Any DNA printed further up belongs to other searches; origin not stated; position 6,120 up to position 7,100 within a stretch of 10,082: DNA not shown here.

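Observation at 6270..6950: Standalone Rnl2-like ligase domain with all nucleotidyltransferase motifs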

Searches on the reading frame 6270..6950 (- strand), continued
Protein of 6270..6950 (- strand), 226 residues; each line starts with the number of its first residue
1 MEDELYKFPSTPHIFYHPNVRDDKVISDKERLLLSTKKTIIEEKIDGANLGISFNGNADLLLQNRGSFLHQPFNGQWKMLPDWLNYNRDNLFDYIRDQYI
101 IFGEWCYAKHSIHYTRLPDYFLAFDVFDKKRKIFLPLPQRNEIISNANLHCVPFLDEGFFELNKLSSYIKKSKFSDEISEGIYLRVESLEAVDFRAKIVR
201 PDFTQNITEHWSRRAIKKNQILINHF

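Call 81: search_dna_similar(query=window:6270-6950:-, collection=phages, mode=protein, max_rows=12, max_evalue=0.001)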
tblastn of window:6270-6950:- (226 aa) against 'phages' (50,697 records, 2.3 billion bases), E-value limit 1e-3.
Records with a match: 237; places in all: 239; records where one place covers at least 80% of the query: 36.
Best place of each record, by identity: <60% 237.
By first word of the organism name: Staphylococcus 180; Bacillus 24; uncultured 8; Caulobacter 8; Flavobacterium 7; Agrobacterium 2; Halogranum 2; Listeria 2; Xanthomonas 1; Salicola 1; and 2 more.
By host as written in the record: Staphylococcus aureus 71; - 35; Staphylococcus sp. 18; Caulobacter vibrioides CB15 9; Staphylococcus 6; Staphylococcus carnosus TM300 6; Bacillus cereus 4; Staphylococcus aureus strain 6409 4; and 53 more.
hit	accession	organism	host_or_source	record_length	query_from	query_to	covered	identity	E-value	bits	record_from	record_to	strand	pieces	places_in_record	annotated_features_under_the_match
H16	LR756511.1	uncultured phage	metagenomic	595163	5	226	98%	33.9%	2e-27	114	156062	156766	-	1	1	record has no annotation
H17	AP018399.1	Xanthomonas phage XacN1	Xanthomonas citri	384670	1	224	99%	27.5%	1e-5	52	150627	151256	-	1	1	2'-5' RNA ligase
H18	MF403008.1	Agrobacterium phage Atu_ph07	Agrobacterium tumefaciens C58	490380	6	213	92%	29.5%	5e-8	59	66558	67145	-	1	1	hypothetical protein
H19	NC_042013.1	Agrobacterium phage Atu_ph07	Agrobacterium tumefaciens C58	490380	6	213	92%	29.5%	5e-8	59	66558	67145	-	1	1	hypothetical protein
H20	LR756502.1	uncultured phage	metagenomic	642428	7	220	95%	28.0%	1e-7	57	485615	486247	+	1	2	record has no annotation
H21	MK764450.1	Flavobacterium phage FPSV-D35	Flavobacterium psychrophilum FPS-D15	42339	8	203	87%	30.5%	2e-7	56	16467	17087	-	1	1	hypothetical protein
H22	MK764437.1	Flavobacterium phage FPSV-D15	Flavobacterium psychrophilum FPS-D10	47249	8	203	87%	30.5%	2e-7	56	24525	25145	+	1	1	hypothetical protein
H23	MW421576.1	Flavobacterium phage FPSV-D17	Flavobacterium psychrophilum strain ...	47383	8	203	87%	30.5%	2e-7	56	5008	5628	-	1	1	record has no annotation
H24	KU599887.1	Flavobacterium phage 2A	Flavobacterium psychrophilum A2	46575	8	203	87%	30.5%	3e-7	56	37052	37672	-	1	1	hypothetical protein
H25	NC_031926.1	Flavobacterium phage 2A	Flavobacterium psychrophilum A2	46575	8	203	87%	30.5%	3e-7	56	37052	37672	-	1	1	hypothetical protein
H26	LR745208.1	uncultured phage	metagenomic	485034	7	219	94%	27.7%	3e-9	62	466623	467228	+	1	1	record has no annotation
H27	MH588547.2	Caulobacter phage CcrSC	Caulobacter vibrioides CB15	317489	7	224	96%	26.8%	3e-6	53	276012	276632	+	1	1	hypothetical protein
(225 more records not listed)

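Call 82: search_dna_similar(query=window:6270-6950:-, collection=plasmids, mode=protein, max_rows=12, max_evalue=0.001)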
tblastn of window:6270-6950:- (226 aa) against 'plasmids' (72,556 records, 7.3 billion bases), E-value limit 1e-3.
Records with a match: 55; places in all: 56; records where one place covers at least 80% of the query: 49.
Best place of each record, by identity: <60% 55.
By first word of the organism name: Ralstonia 12; Aeromonas 6; Bacillus 6; Pseudomonas 4; Variovorax 4; Vibrio 4; Rhodovulum 3; Deinococcus 2; Bosea 2; Tistrella 1; and 11 more.
By predicted mobility (MOB-suite, as given by PLSDB): non-mobilizable 39; mobilizable 9; conjugative 7.
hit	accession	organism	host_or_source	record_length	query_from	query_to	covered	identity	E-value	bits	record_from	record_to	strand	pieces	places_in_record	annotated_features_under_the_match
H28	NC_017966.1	Tistrella mobilis KA081020-065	-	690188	6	221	96%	41.3%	2e-44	165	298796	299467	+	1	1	RNA ligase family protein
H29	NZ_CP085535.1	Aeromonas salmonicida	Brook charr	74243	1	222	98%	39.4%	4e-49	179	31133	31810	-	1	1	RNA ligase family protein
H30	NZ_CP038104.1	Aeromonas salmonicida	Salvelinus fontinalis,whole organism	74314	1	222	98%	39.4%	4e-49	179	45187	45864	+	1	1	RNA ligase family protein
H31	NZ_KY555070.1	Aeromonas salmonicida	-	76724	1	222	98%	39.4%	4e-49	179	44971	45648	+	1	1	RNA ligase family protein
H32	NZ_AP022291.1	Aeromonas veronii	-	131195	1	222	98%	39.4%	1e-48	177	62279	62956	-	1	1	RNA ligase family protein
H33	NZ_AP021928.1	Aeromonas caviae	-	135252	1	222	98%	39.4%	1e-48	177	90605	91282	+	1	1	RNA ligase family protein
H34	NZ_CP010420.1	Azotobacter chroococcum NCIMB 8003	cell culture,soil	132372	4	224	98%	38.2%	7e-47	172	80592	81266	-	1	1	RNA ligase family protein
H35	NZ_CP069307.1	Rhodococcus aetherivorans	monoisolate,Minnesota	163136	4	211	92%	40.5%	3e-44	164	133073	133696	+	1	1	RNA ligase family protein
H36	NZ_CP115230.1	Pseudomonas aeruginosa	Homo sapiens,culture samples from human ...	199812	4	207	90%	31.5%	5e-28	118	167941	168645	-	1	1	RNA ligase family protein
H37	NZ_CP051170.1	Ralstonia pseudosolanacearum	Whole organism,potato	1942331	4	209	91%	30.9%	9e-25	108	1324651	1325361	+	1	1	none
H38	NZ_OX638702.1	Pseudomonas aeruginosa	Homo sapiens,blood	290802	4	207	90%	31.1%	1e-27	117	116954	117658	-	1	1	RNA ligase family protein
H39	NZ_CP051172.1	Ralstonia pseudosolanacearum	Whole organism,potato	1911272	4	209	91%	30.5%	1e-24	108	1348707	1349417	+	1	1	none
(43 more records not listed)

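Call 83: get_annotated_region(hit=H29, flank=4000)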
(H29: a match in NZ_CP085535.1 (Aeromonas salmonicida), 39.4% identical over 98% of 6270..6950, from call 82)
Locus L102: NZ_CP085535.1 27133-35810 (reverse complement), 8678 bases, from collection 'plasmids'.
description: Aeromonas salmonicida subsp. salmonicida strain 890054 plasmid pAsa9-like, complete sequence
organism: Aeromonas salmonicida (NCBI taxid 29491)
taxonomy: Bacteria; Pseudomonadota; Gammaproteobacteria; Aeromonadales; Aeromonadaceae; Aeromonas; Aeromonas salmonicida
host: -; source: Brook charr; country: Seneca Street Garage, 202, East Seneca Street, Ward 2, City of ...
typing (MOB-suite, as given by PLSDB): conjugative; replicon rep_cluster_1169; relaxase MOBF; mating-pair formation MPF_F
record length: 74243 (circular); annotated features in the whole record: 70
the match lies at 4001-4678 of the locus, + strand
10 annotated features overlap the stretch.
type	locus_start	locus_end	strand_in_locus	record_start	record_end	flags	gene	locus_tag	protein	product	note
CDS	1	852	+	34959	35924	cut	-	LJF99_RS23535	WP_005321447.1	nucleotidyl transferase AbiEii/AbiGii toxin family protein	-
CDS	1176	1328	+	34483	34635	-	-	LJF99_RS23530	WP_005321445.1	Hok/Gef family protein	-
CDS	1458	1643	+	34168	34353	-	-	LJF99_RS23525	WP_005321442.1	hypothetical protein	-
CDS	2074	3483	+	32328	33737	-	-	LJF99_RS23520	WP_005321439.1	DUF3696 domain-containing protein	-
CDS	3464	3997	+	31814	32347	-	-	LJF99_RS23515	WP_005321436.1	hypothetical protein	-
CDS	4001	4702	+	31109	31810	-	-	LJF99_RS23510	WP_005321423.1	RNA ligase family protein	-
CDS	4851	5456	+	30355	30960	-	-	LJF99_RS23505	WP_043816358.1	recombinase family protein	GO:0006310 - DNA recombination [Evidence IEA]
CDS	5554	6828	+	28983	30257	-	-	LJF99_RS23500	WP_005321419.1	metallophosphoesterase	-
CDS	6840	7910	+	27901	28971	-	-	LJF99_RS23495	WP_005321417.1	GTPase-associated system all-helical protein GASH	-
CDS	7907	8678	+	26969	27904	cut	-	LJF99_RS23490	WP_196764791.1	hypothetical protein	-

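Call 84: get_annotated_region(hit=H21, flank=3000)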
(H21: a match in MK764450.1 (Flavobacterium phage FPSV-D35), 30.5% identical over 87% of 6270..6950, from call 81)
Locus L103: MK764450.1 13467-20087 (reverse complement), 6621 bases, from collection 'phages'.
description: Flavobacterium phage FPSV-D35, complete genome.
organism: Flavobacterium phage FPSV-D35 (NCBI taxid 2575342)
taxonomy: Viruses; Duplodnaviria; Heunggongvirae; Uroviricota; Caudoviricetes; Duneviridae; Unahavirus
host: Flavobacterium psychrophilum FPS-D15; source: -; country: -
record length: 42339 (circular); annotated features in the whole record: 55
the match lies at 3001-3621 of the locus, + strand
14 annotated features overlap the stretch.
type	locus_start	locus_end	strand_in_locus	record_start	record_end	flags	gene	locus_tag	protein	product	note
CDS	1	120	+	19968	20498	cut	-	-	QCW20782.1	hypothetical protein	unknown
CDS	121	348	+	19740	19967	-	-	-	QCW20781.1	hypothetical protein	unknown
CDS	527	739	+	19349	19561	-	-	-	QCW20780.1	hypothetical protein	unknown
CDS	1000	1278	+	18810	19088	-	-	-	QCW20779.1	hypothetical protein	unknown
CDS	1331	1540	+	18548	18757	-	-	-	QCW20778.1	hypothetical protein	unknown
CDS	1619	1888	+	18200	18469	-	-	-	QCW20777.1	hypothetical protein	unknown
CDS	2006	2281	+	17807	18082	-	-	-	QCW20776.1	hypothetical protein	unknown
CDS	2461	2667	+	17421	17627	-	-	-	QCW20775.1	hypothetical protein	unknown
CDS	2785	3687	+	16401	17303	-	-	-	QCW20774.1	hypothetical protein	unknown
CDS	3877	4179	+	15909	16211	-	-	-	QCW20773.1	hypothetical protein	unknown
CDS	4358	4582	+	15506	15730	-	-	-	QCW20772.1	hypothetical protein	unknown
CDS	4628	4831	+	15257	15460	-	-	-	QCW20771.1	hypothetical protein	unknown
CDS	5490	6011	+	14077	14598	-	-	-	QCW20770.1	hypothetical protein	unknown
CDS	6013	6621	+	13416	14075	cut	-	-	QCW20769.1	hypothetical protein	unknown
